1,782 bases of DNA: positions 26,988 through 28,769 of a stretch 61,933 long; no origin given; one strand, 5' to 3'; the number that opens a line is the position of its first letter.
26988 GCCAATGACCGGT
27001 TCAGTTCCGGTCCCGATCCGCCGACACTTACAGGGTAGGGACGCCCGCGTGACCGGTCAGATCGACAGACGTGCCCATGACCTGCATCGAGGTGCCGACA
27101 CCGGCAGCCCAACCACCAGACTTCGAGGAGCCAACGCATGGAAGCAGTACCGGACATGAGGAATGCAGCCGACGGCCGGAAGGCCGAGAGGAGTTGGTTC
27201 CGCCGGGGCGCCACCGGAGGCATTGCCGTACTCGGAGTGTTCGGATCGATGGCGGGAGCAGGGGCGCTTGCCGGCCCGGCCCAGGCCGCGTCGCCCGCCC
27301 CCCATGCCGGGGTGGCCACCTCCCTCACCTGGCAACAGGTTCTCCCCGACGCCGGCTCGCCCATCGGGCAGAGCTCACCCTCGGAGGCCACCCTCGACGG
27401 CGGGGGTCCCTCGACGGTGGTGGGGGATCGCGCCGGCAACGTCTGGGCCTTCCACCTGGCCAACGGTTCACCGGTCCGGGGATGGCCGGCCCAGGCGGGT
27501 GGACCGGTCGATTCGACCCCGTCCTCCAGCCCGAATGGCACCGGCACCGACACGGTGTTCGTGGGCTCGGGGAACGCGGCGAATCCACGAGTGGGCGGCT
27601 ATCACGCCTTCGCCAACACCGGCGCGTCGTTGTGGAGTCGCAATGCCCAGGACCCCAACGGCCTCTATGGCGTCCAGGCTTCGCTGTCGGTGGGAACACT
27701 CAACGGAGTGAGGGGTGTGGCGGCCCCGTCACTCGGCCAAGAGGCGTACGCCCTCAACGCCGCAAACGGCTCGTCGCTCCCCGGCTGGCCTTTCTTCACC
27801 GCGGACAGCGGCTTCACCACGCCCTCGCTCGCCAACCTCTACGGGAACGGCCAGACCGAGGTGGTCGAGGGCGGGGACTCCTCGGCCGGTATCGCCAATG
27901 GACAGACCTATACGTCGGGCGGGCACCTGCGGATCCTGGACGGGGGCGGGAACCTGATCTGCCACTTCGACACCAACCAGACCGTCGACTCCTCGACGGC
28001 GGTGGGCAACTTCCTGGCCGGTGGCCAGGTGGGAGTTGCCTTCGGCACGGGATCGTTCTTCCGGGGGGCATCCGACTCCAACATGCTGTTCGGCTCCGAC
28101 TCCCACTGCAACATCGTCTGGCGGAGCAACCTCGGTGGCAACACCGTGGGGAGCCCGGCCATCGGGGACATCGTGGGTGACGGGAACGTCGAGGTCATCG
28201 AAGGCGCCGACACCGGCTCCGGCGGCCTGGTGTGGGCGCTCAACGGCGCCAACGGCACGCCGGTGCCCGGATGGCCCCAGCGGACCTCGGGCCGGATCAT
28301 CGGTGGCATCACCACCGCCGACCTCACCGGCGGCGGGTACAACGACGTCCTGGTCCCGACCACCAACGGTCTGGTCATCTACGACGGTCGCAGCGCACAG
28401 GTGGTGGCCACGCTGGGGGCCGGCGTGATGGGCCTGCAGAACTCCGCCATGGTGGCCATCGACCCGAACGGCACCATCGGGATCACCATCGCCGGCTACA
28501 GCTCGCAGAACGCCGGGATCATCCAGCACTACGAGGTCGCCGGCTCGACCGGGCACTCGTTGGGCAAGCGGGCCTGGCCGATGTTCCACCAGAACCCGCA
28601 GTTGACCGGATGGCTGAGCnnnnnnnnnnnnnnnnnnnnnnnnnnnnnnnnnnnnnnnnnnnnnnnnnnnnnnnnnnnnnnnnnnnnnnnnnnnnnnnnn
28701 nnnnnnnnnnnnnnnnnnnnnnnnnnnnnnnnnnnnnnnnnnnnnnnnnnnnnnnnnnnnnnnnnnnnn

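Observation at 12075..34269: System-level candidate: an envelope glycopolymer factory linked to exoproteins that share a private six-repeat module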

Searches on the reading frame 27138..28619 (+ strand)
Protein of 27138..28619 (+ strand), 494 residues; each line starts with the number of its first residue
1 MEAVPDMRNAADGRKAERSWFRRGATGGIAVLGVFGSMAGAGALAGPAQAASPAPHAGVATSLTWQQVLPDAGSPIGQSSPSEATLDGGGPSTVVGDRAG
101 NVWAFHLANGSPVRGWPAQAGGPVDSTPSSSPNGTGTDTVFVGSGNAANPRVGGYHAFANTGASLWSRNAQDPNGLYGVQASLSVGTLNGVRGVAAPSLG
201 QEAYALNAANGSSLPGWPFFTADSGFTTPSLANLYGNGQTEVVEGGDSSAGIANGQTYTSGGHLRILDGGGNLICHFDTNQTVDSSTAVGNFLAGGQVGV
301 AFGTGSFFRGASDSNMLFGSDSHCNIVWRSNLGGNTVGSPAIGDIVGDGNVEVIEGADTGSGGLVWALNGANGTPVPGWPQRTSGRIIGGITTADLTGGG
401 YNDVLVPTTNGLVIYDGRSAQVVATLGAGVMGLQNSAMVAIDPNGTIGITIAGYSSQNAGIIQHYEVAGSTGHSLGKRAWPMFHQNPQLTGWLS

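Call 31: search_solved_structures(query=window:27138-28619:+, max_evalue=1)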
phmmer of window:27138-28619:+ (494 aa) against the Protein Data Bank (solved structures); distinct sequences matched with E-value up to 1: 1.
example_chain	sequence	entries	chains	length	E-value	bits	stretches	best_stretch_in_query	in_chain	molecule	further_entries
7jrg_D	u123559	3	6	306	0.24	13.4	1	410-475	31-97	cytochrome c1-2, heme protein, mitochondrial | CYC1 (cyt c1)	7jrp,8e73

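Call 78: search_protein_families(library=pfam, alignment_id=A4, max_evalue=0.05)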
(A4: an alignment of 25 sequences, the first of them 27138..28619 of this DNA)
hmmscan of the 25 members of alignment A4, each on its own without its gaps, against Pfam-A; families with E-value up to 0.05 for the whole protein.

A. member 1, window:27138-28619:+ (494 aa): 4 families
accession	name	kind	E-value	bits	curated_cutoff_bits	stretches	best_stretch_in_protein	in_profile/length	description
PF13570.13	Beta-prop_ACSF4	-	0.0056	16.6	133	0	82-344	53-265/329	Beta-alanine-activating enzyme, beta-propeller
PF13517.12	FG-GAP_3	-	0.006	17.6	26.9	1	344-406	1-61/61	FG-GAP-like repeat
PF23743.1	Beta-prop_BBS7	-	0.025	14.3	27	0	94-147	16-69/299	BBS7 beta-propeller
PF25292.1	Beta-prop_CGLA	-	0.037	13.9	26.8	0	378-413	21-56/316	Lambda-carrageenase beta-propeller domain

B. families by the number of members that match (of 25 scanned): 6 families
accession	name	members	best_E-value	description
PF13570.13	Beta-prop_ACSF4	24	4.8e-07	Beta-alanine-activating enzyme, beta-propeller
PF13517.12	FG-GAP_3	17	0.00032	FG-GAP-like repeat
PF23743.1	Beta-prop_BBS7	5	0.0045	BBS7 beta-propeller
PF25292.1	Beta-prop_CGLA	4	0.0051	Lambda-carrageenase beta-propeller domain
PF13360.13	PQQ_2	1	0.00093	Outer membrane protein assembly factor BamB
PF21504.2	FLIC_barrel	1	0.01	Flagellin, barrel domain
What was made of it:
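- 27138..29417 (+): Secreted protein: signal peptide with an RR motif, an N-terminal propeller of about 8 blades, and a C-terminal six-blade repeat module. Beta-prop_ACSF4 in 24 of 25 orthologs and FG-GAP_3 in 17 of 25 (call 78).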

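Call 79: search_solved_structures(query=A4, max_evalue=1)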
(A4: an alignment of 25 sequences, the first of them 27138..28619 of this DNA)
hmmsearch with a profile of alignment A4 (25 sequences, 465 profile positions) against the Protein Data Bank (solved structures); distinct sequences matched with E-value up to 1: 11.
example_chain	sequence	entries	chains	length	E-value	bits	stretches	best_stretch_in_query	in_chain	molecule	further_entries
8prj_A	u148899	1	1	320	9.4e-26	93.6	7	276-315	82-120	v31Bagel8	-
8pra_A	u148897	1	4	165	1.8e-11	46.6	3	276-315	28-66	Cell surface protein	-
8prs_A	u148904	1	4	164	2.3e-10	42.8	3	272-315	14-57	nvBagel4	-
8prl_A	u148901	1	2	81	2.1e-05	26.5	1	276-315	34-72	Cell surface protein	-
7awy_A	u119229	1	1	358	0.00026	22.9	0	63-105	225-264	Scone-R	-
8pr9_A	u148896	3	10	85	0.00038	22.4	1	276-315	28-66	Cell surface protein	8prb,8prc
7awz_A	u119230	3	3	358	0.0024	19.7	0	60-113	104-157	Scone-E | SconeE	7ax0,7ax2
8prd_A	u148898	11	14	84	0.0071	18.2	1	271-315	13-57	Cell surface protein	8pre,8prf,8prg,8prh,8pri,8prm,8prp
8pro_A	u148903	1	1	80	0.011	17.5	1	272-315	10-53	Cell surface protein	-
5e6r_A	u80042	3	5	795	0.094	14.5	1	311-391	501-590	Integrin alpha-L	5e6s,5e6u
2x5f_A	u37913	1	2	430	0.47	12.2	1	170-206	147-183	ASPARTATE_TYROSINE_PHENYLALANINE PYRIDOXAL-5' PHOSPHATE-DEPENDENT AMINOTRANSFERASE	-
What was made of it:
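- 27138..29417 (+): PDB profile hit to a designed 8-bladed propeller, E 9e-26 (call 79).
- Checked: A profile of it hits a designed 8-bladed propeller at E 9e-26 (calls 78, 79).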
